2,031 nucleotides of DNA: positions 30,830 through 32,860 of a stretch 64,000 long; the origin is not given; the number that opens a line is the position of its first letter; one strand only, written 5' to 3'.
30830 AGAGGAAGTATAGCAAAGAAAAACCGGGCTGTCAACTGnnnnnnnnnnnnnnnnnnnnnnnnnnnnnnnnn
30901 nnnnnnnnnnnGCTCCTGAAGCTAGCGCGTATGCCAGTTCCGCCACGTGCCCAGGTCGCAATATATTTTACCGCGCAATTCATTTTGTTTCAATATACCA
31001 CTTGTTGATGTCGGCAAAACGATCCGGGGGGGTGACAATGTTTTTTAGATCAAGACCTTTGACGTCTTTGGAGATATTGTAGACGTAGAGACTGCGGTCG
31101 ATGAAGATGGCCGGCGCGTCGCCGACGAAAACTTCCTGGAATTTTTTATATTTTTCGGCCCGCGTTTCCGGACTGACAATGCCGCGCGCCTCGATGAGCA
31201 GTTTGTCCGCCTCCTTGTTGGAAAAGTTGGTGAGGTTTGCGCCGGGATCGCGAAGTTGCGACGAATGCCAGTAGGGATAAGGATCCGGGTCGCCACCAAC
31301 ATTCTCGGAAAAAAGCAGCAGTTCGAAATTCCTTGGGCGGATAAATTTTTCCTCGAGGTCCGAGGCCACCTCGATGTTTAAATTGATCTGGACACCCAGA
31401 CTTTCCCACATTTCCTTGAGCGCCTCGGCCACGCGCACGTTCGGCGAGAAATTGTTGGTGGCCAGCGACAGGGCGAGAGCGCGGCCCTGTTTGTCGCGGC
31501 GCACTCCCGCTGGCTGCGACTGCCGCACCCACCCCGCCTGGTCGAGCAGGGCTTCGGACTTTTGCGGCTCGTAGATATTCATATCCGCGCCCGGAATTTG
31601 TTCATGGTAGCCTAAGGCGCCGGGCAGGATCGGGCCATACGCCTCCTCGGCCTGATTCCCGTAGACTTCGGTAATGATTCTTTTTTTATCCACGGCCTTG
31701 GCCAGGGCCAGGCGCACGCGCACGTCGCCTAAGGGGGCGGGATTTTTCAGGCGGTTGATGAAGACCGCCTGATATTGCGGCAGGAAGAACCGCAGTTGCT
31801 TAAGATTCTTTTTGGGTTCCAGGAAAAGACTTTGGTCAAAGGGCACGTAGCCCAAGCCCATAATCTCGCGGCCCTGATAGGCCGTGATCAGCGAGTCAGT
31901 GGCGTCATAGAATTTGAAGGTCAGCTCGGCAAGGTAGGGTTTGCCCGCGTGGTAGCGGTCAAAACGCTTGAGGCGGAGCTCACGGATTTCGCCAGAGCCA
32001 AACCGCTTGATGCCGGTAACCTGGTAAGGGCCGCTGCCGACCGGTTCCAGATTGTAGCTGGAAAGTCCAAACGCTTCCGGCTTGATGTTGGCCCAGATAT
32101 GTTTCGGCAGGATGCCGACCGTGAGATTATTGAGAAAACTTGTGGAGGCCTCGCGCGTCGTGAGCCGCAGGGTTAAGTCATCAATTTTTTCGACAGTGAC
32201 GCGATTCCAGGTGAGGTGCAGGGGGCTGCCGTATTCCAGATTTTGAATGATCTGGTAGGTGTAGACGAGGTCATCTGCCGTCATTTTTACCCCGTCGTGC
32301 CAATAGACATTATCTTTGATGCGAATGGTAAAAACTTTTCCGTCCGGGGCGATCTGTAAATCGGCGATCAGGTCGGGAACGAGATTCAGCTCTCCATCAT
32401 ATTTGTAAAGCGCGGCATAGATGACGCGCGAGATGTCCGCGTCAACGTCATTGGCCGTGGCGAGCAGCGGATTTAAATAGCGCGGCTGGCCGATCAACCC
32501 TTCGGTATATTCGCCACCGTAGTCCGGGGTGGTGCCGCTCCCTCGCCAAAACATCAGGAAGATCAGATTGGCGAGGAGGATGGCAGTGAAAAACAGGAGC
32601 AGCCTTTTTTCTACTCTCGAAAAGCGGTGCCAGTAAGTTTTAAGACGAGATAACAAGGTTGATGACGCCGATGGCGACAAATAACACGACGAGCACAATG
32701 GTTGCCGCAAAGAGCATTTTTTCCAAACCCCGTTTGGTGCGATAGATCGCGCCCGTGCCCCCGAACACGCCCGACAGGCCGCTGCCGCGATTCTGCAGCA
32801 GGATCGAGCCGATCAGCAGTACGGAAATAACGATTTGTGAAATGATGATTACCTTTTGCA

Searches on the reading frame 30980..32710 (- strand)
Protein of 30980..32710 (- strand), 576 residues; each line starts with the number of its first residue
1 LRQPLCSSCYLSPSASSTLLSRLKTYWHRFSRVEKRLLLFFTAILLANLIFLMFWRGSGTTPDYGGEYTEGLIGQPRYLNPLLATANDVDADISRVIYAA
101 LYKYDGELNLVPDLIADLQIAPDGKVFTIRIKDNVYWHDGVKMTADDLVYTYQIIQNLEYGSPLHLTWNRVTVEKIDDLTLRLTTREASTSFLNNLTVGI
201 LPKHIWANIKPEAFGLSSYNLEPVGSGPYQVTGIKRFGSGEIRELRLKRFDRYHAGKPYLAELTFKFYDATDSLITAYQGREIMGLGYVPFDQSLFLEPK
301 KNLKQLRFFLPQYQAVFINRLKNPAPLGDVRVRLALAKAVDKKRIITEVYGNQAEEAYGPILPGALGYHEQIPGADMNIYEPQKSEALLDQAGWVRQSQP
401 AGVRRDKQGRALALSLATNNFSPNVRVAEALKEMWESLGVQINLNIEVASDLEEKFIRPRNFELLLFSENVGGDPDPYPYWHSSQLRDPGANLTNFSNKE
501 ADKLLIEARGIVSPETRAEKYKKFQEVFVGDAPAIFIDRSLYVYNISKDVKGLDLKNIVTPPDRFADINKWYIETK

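Call 42: search_protein_families(library=pfam, proteins=[window:30980-32710:-], max_evalue=0.0001)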
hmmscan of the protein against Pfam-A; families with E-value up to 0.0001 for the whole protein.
window:30980-32710:- (576 aa): 1 family
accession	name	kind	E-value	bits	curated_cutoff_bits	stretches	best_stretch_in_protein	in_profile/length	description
PF00496.27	SBP_bac_5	-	5.8e-63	213.7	32.4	1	110-482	2-358/368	Bacterial extracellular solute-binding proteins, family 5 Middle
